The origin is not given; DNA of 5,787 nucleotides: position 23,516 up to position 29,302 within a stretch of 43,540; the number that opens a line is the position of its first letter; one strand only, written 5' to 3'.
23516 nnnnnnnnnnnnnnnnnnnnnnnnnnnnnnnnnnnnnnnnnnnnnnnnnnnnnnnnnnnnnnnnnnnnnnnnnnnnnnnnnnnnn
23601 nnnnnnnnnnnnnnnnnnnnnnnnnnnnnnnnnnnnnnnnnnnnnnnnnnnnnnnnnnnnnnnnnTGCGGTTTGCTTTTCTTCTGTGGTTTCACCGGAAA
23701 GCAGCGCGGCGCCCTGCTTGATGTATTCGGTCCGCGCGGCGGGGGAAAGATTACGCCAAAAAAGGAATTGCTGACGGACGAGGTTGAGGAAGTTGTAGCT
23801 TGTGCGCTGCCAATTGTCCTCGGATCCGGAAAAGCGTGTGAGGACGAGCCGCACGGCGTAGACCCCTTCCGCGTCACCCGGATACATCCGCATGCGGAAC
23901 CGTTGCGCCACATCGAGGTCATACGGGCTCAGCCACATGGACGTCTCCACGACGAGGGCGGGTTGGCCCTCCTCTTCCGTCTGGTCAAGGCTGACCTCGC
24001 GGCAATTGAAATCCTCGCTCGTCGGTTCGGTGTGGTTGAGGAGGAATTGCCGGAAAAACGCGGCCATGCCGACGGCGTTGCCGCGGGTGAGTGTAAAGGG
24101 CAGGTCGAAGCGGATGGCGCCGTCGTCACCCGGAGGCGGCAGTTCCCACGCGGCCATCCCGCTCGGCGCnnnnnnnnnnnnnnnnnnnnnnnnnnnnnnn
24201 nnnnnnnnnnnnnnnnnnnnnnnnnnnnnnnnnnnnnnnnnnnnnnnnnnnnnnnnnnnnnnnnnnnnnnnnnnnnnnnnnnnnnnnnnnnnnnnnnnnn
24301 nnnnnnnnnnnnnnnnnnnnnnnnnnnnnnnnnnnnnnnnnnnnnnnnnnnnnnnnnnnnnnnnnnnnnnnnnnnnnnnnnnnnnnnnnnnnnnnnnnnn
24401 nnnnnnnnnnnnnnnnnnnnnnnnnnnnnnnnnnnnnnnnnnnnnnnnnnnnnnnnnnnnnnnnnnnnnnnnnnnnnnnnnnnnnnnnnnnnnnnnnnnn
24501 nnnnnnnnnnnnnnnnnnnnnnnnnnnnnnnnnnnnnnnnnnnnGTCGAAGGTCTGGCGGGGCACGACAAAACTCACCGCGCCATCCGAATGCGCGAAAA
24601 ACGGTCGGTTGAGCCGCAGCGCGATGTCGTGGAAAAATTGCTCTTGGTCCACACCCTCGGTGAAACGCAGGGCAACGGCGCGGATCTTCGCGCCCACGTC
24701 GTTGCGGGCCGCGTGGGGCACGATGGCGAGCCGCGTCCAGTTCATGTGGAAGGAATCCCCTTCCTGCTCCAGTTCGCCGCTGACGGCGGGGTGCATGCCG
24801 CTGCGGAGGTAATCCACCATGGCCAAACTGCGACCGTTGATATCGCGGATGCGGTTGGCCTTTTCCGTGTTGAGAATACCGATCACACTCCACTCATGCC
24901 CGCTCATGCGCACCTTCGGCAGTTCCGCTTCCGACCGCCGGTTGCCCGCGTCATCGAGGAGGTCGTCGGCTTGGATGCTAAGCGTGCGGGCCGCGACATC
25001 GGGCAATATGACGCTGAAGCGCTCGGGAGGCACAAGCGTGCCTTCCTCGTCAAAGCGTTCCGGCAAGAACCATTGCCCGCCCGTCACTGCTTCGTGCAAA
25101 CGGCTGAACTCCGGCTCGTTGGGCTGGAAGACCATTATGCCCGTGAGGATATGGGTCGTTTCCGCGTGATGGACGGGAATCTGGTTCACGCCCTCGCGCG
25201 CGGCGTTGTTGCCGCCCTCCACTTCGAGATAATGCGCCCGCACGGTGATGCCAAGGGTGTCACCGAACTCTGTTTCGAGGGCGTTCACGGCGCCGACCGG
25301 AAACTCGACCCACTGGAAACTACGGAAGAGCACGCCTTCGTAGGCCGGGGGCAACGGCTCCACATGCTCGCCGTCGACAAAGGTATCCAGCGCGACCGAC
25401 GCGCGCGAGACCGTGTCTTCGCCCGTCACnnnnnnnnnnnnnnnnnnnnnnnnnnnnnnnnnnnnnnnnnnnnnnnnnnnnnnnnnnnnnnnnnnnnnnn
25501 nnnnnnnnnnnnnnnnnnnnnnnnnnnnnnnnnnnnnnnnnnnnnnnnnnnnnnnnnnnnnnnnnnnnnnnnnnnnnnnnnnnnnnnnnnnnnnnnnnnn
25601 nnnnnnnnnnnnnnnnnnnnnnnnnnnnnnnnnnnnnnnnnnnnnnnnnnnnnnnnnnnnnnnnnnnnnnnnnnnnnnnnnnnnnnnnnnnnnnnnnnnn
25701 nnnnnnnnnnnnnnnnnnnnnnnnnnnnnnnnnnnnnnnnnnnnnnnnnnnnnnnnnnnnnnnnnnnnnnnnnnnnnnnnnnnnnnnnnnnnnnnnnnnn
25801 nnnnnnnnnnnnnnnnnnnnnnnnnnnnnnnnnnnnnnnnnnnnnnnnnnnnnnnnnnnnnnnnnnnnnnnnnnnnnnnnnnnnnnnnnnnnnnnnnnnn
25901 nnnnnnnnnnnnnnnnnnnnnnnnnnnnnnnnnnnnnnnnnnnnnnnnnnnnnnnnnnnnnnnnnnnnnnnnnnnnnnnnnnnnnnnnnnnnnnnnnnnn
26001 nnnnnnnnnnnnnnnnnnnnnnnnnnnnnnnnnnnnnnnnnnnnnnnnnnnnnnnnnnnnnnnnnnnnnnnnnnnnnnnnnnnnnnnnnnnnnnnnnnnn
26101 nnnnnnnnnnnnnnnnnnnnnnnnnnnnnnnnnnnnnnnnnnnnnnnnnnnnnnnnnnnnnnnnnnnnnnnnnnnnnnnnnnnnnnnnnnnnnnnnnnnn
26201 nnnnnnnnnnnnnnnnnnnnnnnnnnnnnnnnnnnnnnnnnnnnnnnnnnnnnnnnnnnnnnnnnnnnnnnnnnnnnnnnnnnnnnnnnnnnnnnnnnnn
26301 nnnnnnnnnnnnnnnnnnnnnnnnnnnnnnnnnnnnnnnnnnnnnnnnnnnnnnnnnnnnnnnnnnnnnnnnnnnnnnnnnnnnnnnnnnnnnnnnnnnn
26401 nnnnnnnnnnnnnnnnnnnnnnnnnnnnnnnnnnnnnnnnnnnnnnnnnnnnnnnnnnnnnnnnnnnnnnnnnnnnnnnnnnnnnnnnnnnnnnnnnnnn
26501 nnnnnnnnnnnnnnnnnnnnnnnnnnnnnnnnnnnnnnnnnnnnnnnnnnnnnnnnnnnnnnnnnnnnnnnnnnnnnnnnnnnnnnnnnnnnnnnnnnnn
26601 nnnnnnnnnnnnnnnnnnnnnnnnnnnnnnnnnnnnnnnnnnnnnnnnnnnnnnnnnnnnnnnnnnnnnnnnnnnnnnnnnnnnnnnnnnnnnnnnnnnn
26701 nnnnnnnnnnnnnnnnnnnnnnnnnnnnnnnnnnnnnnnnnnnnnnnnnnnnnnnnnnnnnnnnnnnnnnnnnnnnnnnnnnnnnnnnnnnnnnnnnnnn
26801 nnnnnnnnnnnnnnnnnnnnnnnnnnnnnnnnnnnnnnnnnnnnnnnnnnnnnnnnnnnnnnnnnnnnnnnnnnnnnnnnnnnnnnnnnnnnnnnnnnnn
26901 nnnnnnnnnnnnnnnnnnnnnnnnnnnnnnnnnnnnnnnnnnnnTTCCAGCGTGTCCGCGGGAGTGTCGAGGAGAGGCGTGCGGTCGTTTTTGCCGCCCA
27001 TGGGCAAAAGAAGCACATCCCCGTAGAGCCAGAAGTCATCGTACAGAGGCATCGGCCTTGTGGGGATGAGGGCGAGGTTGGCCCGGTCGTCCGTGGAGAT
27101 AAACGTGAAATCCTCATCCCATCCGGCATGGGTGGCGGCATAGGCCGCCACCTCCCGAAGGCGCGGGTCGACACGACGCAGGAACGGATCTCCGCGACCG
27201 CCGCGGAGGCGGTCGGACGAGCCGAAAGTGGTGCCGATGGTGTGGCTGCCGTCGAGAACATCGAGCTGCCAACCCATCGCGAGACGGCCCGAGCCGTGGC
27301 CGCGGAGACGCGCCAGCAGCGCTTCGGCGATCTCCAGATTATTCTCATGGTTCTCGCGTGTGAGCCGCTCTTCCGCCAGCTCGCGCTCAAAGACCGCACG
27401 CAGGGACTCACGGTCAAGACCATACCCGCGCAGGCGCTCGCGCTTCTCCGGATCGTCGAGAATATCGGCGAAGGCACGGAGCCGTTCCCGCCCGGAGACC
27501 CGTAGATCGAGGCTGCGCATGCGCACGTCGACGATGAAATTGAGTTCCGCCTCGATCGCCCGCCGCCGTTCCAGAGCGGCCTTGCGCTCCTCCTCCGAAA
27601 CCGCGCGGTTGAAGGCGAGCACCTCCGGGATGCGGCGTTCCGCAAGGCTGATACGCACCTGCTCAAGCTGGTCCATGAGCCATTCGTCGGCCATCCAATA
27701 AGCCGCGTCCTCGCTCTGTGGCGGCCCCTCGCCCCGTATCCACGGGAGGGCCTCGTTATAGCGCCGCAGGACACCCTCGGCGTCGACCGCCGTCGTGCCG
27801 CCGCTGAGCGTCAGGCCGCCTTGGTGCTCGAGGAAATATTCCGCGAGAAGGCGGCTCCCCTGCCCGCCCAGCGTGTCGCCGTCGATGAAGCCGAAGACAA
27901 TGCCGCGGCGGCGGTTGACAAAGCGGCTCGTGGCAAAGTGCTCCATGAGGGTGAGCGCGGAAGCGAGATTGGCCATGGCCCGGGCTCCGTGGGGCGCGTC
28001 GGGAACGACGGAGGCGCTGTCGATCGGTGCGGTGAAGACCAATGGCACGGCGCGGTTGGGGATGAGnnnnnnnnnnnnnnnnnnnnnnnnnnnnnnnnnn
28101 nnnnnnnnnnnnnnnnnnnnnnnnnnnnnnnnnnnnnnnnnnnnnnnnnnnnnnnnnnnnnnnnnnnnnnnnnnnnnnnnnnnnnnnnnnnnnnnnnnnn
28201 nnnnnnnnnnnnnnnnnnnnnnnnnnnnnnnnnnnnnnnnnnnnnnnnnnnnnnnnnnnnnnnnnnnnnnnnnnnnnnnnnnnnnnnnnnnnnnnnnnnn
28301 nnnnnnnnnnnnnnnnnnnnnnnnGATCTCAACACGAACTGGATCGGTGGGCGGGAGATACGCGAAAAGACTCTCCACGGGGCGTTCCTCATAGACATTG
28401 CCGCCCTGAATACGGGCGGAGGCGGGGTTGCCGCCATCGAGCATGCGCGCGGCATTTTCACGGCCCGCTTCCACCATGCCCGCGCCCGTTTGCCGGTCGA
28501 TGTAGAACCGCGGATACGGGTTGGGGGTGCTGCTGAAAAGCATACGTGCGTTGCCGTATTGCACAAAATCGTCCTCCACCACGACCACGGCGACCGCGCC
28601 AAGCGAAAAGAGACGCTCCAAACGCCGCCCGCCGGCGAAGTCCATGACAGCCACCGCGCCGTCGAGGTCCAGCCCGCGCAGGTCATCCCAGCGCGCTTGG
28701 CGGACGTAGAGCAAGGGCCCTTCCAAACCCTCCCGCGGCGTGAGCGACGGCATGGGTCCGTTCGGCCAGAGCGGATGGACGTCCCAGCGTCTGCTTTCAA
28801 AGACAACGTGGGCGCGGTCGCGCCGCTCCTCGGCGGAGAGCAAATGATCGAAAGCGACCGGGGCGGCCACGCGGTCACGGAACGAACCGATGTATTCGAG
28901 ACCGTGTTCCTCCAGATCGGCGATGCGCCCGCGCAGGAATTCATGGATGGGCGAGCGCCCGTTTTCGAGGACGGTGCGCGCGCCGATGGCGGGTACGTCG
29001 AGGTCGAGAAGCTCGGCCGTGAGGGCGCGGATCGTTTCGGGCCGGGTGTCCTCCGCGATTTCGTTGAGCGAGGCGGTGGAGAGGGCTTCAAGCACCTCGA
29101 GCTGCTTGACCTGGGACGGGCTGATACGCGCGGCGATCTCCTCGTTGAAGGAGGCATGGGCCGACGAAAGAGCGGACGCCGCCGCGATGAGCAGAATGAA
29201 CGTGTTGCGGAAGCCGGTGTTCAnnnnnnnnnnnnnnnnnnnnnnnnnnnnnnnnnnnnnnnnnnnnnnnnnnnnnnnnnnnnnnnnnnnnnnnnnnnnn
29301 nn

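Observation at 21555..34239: Six-gene, translationally coupled ABC/FtsX membrane supercluster with no characterised counterpart that I recognise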

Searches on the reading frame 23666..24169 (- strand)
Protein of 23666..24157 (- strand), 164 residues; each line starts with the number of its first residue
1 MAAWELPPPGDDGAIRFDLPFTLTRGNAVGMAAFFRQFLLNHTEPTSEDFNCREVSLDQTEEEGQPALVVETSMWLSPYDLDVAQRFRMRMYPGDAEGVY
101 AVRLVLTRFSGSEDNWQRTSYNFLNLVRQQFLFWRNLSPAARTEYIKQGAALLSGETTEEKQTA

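Call 37: search_protein_families(library=pfam, proteins=[window:23666-24157:-], max_evalue=1)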
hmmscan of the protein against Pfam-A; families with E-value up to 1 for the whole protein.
seq(164 aa): 0 families

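Call 90: search_protein_families(library=padloc, proteins=[window:23666-24157:-], max_evalue=1)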
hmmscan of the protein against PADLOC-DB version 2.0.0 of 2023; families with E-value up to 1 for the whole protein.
seq(164 aa): 0 families

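Call 93: search_solved_structures(query=A5, max_evalue=10)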
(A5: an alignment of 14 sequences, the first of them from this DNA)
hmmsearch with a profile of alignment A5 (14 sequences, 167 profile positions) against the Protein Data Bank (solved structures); distinct sequences matched with E-value up to 10: 5.
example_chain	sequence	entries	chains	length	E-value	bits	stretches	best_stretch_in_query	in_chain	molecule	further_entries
5cwl_A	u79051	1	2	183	0.14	14.9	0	97-120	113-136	Designed helical repeat protein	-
6xh5_A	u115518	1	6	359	0.3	13.8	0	100-135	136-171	helical fusion design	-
9dn2_H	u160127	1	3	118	0.88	12.3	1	69-118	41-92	TJ5-1 heavy chain Fab fragment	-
8dn9_A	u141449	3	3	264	1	12.1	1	80-131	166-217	29 kDa antigen cfp29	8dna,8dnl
5cwj_A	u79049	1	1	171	1.5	11.6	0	85-124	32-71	Designed helical repeat protein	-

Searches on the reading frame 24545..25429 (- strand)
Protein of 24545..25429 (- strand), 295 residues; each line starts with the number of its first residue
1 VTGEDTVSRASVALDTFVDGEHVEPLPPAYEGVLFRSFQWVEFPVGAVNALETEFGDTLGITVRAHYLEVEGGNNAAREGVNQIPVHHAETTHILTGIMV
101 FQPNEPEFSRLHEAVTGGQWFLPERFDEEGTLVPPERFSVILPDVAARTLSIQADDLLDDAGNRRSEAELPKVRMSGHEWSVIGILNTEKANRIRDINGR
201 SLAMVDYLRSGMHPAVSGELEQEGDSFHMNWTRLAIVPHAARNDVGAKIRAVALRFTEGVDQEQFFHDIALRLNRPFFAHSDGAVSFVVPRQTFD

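Call 37: search_protein_families(library=pfam, proteins=[window:24545-25429:-], max_evalue=1)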
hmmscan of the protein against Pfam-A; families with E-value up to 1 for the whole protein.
seq(295 aa): 0 families

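Call 90: search_protein_families(library=padloc, proteins=[window:24545-25429:-], max_evalue=1)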
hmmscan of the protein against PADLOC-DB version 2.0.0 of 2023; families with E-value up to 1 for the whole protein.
seq(295 aa): 0 families

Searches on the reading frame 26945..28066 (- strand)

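Call 37: search_protein_families(library=pfam, proteins=[window:26945-28066:-], max_evalue=1)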
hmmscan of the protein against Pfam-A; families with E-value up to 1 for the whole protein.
seq(374 aa): 1 family
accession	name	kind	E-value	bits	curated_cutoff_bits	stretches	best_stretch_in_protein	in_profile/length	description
PF05450.20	Nicastrin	-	0.086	12.8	25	1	10-75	4-71/218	Nicastrin large lobe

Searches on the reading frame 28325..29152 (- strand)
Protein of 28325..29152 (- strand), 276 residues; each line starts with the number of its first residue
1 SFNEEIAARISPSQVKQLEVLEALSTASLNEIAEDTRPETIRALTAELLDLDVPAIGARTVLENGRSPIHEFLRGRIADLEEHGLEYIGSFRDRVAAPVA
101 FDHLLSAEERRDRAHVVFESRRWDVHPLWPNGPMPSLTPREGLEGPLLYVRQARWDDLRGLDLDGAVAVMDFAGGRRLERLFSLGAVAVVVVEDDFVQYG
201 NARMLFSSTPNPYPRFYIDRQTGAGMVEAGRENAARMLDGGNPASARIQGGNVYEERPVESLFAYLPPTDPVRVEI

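Call 37: search_protein_families(library=pfam, proteins=[window:28325-29152:-], max_evalue=1)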
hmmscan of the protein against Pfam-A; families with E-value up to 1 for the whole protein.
seq(276 aa): 1 family
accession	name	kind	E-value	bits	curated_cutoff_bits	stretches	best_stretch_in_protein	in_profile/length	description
PF02225.27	PA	-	0.23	12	23.9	1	145-204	3-70/95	PA domain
